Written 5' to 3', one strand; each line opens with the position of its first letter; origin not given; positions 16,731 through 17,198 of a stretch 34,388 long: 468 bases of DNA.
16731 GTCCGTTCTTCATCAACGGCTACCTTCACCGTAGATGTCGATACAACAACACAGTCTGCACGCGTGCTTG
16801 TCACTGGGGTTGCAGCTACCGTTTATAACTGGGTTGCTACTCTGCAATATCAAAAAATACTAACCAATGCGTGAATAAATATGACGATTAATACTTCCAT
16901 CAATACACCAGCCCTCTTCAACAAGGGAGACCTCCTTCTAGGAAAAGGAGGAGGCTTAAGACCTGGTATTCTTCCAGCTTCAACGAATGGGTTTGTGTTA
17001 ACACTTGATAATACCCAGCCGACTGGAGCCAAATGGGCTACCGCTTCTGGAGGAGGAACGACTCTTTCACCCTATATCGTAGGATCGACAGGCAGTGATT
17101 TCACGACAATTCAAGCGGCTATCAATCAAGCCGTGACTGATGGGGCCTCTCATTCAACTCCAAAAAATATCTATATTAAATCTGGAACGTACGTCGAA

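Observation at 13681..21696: Eight-kb block of ten consecutive fibre/spike-type genes built from four paralog families on one shared adaptor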

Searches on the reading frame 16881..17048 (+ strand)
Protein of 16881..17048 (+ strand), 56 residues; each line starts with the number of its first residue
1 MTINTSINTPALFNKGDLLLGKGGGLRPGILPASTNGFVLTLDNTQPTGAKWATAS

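Call 37: search_solved_structures(query=A3, max_evalue=10, show_alignments=3)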
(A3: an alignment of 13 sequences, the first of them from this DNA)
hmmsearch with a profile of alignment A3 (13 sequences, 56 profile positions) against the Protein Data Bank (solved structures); distinct sequences matched with E-value up to 10: 0.

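Call 42: search_protein_representatives(alignment_id=A3)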
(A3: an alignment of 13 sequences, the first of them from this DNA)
Query: 13 sequences, 56 profile positions. Proteins with E-value up to 0.001 (for the whole library): 10780; up to 1e-10: 1642; up to 1e-30: 105. The best 150 are listed.
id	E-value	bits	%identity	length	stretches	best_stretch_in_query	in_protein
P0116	9.5e-117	397.0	-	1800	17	6-54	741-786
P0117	4.5e-81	282.8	-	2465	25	12-54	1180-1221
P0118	6.2e-78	272.7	-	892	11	14-54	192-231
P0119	3.5e-68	241.5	-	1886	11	9-54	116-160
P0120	1.2e-67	239.8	-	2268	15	5-55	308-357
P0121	1.7e-67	239.3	-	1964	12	10-54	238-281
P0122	9.1e-65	230.5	-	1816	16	6-54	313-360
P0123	3.3e-63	225.5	-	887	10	14-56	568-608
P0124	3.8e-63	225.3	-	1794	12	13-54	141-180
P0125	2.3e-62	222.8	-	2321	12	4-56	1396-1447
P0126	3.4e-62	222.3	-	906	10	12-54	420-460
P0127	3.4e-61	219.1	-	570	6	12-55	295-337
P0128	2.3e-59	213.2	-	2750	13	12-52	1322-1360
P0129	1.3e-58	210.8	-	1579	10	7-54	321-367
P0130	7.8e-57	205.1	-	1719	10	11-52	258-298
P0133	8.0e-55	198.7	-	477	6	6-53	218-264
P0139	3.0e-51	187.3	-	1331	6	3-54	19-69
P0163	3.8e-40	151.7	-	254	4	12-54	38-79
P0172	3.1e-37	142.4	-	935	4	10-55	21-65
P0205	8.0e-33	128.2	-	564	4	7-53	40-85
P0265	8.3e-28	112.2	-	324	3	13-54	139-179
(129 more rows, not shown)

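Call 44: search_protein_families(library=pfam, proteins=[P0116, P0118, P0127, P0133, P0163, P0139, P0172, P0205], max_evalue=0.01)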
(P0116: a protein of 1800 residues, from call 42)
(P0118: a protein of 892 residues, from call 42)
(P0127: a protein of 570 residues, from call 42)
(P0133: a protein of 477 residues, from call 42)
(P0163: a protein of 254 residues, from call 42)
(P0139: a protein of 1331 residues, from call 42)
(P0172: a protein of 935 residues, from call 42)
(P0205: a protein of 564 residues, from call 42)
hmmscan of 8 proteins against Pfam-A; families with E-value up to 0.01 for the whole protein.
P0116 (1800 aa): 3 families
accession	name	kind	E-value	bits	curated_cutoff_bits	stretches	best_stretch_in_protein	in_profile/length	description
PF14192.12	DUF4314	-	2.4e-18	66.2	27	0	1135-1170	20-55/69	Domain of unknown function (DUF4314)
PF01436.27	NHL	-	3.3e-06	27.3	20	0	158-174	6-22/28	NHL repeat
PF23044.1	SH3-C_UBE2O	-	1.5e-05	25.2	21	0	164-187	27-50/68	UBE2O, ubiquitin binding SH3-C domain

P0118 (892 aa): 3 families
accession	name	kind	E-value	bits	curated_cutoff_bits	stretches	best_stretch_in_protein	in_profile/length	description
PF14192.12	DUF4314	-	6.2e-05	23.3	27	0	202-229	24-51/69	Domain of unknown function (DUF4314)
PF02018.23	CBM_4_9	-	0.00025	21.8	25.9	1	665-744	52-127/136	Carbohydrate binding domain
PF01436.27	NHL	-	0.005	17.3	20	0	553-567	6-20/28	NHL repeat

P0127 (570 aa): 4 families
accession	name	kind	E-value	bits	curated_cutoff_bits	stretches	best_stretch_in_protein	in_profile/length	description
PF14192.12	DUF4314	-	6.2e-15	55.3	27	0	44-78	18-52/69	Domain of unknown function (DUF4314)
PF01436.27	NHL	-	1.6e-10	40.9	20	0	52-69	3-20/28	NHL repeat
PF23044.1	SH3-C_UBE2O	-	1.2e-06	28.7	21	0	193-229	6-45/68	UBE2O, ubiquitin binding SH3-C domain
PF15780.11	ASH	-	0.00017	22.1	27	0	43-83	40-80/98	Abnormal spindle-like microcephaly-assoc'd, ASPM-SPD-2-Hydin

P0133 (477 aa): 1 family
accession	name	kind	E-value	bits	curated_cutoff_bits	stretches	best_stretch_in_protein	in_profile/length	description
PF14192.12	DUF4314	-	3.1e-05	24.3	27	0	237-268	25-56/69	Domain of unknown function (DUF4314)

P0163 (254 aa): 3 families
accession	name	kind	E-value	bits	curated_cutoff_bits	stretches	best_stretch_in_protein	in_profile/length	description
PF14192.12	DUF4314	-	3.1e-08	33.9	27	0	103-131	24-52/69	Domain of unknown function (DUF4314)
PF01436.27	NHL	-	4.8e-07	29.9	20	0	53-69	4-20/28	NHL repeat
PF23044.1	SH3-C_UBE2O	-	0.0021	18.4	21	0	198-233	6-44/68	UBE2O, ubiquitin binding SH3-C domain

P0139 (1331 aa): 1 family
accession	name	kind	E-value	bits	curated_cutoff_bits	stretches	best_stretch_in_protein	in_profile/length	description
PF01436.27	NHL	-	0.00033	21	20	0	153-166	7-20/28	NHL repeat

P0172 (935 aa): 0 families

P0205 (564 aa): 1 family
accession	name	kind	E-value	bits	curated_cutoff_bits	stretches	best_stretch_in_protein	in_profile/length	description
PF15985.11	KH_6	-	0.00011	22.9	27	0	96-123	14-39/47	KH domain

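Call 47: search_protein_families(library=phrogs, proteins=[P0118, P0127, P0133, P0163, P0139, P0172, P0205, P0265], max_evalue=0.001)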
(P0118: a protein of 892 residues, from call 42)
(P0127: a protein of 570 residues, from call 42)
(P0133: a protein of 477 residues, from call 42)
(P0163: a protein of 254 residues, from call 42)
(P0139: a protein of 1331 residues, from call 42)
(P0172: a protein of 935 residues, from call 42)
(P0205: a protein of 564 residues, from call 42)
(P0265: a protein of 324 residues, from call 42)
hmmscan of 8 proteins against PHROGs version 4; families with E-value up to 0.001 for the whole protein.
P0118 (892 aa): 8 families
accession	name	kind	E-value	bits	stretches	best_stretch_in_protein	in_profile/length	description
phrog_33513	-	unknown function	7.4e-64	217.1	7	239-282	59-102/1042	-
phrog_32934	-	unknown function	5.3e-48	164.8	4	192-288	333-448/577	-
phrog_23837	-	head and packaging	9.4e-25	88.4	2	488-522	107-141/507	virion structural protein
phrog_38058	-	tail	1.1e-24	87.7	3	387-432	610-655/708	tail fiber protein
phrog_4492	-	tail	3.2e-23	82.9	1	188-886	488-1088/1096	tail fiber protein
phrog_3030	-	unknown function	9.4e-22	78.5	2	289-334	58-103/272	-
phrog_5596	-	unknown function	1e-08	35.4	0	90-133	287-330/451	-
phrog_3782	-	unknown function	0.00028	21.4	0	305-332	28-54/74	-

P0127 (570 aa): 9 families
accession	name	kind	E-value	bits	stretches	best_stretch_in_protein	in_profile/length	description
phrog_33513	-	unknown function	3.7e-50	171.8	5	36-80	59-103/1042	-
phrog_38058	-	tail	1.1e-38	134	5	12-87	589-664/708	tail fiber protein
phrog_32934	-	unknown function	1.2e-34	120.8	5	180-290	322-449/577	-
phrog_3030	-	unknown function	8.1e-21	75.4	2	36-84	60-108/272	-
phrog_9851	-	tail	1.6e-13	50.4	0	70-121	255-305/1092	tail fiber protein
phrog_23837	-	head and packaging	2.6e-12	47.4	0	83-134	101-151/507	virion structural protein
phrog_3782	-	unknown function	2.5e-05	24.8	0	308-336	29-56/74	-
phrog_17455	-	unknown function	2.6e-05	25.4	0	49-82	18-51/82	-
phrog_5596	-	unknown function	0.0003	20.7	0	186-230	288-333/451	-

P0133 (477 aa): 6 families
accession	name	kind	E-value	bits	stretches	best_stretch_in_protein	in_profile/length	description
phrog_33513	-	unknown function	1.2e-46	160.1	6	275-321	58-104/1042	-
phrog_32934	-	unknown function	5.4e-33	115.3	3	209-320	318-442/577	-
phrog_38058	-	tail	3.1e-26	92.8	3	214-269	605-660/708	tail fiber protein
phrog_3030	-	unknown function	8.8e-25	88.4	4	110-153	60-103/272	-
phrog_23837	-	head and packaging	5.6e-05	23.2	0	172-249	109-183/507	virion structural protein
phrog_5596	-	unknown function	0.00012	22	0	215-266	283-333/451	-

P0163 (254 aa): 8 families
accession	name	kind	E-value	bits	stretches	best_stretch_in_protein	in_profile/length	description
phrog_33513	-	unknown function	5.3e-31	108.4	4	36-79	59-102/1042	-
phrog_32934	-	unknown function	3.3e-26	92.9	3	14-140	305-449/577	-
phrog_38058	-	tail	1.2e-25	90.9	3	12-84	589-661/708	tail fiber protein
phrog_3030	-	unknown function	1.4e-14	55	2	36-82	60-106/272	-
phrog_23837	-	head and packaging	1.1e-11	45.4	0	40-85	109-152/507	virion structural protein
phrog_9851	-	tail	1.9e-09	36.9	1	70-123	255-305/1092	tail fiber protein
phrog_3782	-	unknown function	6.2e-06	26.7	0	104-134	29-58/74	-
phrog_5596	-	unknown function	0.00024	21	0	190-233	287-331/451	-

P0139 (1331 aa): 4 families
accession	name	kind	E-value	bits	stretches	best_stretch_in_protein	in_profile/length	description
phrog_33513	-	unknown function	5.9e-30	104.9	5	279-331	58-111/1042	-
phrog_3030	-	unknown function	1.2e-21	78.1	2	26-72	60-106/272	-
phrog_32934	-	unknown function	1.1e-17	64.7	4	174-353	318-470/577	-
phrog_38058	-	tail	6.4e-08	32.3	3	128-179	608-659/708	tail fiber protein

P0172 (935 aa): 5 families
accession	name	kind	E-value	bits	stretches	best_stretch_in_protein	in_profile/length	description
phrog_33513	-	unknown function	6.4e-17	61.7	2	12-84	50-122/1042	-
phrog_4302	-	unknown function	1.3e-09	38.3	1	146-207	260-321/499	-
phrog_5596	-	unknown function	1.5e-07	31.5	0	447-535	243-331/451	-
phrog_32934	-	unknown function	1.8e-07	31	1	598-660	312-372/577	-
phrog_8859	-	unknown function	4.6e-05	23.5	1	381-477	39-127/400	-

P0205 (564 aa): 9 families
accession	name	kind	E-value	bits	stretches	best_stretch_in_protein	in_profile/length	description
phrog_33513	-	unknown function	2e-30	106.5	4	144-189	56-101/1042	-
phrog_3030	-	unknown function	1.1e-14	55.3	2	142-194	55-107/272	-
phrog_32934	-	unknown function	9.9e-12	45.1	3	145-267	327-466/577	-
phrog_5596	-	unknown function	3.5e-07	30.4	0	21-98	266-344/451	-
phrog_38058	-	tail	7.9e-07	28.7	2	138-197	604-663/708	tail fiber protein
phrog_3639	-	tail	2.6e-05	24.5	1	349-559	283-455/474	minor tail protein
phrog_3285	-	tail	3.7e-05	23.8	1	257-547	296-464/491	minor tail protein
phrog_23837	-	head and packaging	0.00013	22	1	39-90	101-149/507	virion structural protein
phrog_3971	-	unknown function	0.00073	19.7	1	463-545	208-293/331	-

P0265 (324 aa): 8 families
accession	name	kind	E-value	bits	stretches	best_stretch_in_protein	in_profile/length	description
phrog_32934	-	unknown function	3.7e-22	79.5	3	78-130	322-373/577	-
phrog_33513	-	unknown function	3e-21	76.1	2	35-77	59-101/1042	-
phrog_38058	-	tail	5.2e-16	59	2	32-86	610-664/708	tail fiber protein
phrog_13989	-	head and packaging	6.1e-13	49.2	1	176-320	450-587/597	virion structural protein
phrog_3030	-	unknown function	5.2e-11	43.2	2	136-209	60-135/272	-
phrog_9851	-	tail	8.6e-09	34.7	0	75-118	261-305/1092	tail fiber protein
phrog_3782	-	unknown function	0.00013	22.5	0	55-77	33-55/74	-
phrog_23837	-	head and packaging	0.00067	19.6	1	36-85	106-153/507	virion structural protein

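Call 80: search_protein_families(library=ncbifam, proteins=[P0163, P0127], max_evalue=0.01)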
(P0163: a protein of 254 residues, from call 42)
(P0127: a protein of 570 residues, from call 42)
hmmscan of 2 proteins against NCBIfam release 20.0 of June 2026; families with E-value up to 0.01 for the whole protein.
P0163 (254 aa): 0 families

P0127 (570 aa): 1 family
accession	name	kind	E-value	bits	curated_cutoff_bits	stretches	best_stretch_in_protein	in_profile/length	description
NF050173.1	tryp_MXAN_2756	equivalog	0.0059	16.4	200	0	246-273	41-68/199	MXAN_2756 family trypsin-like serine endoprotease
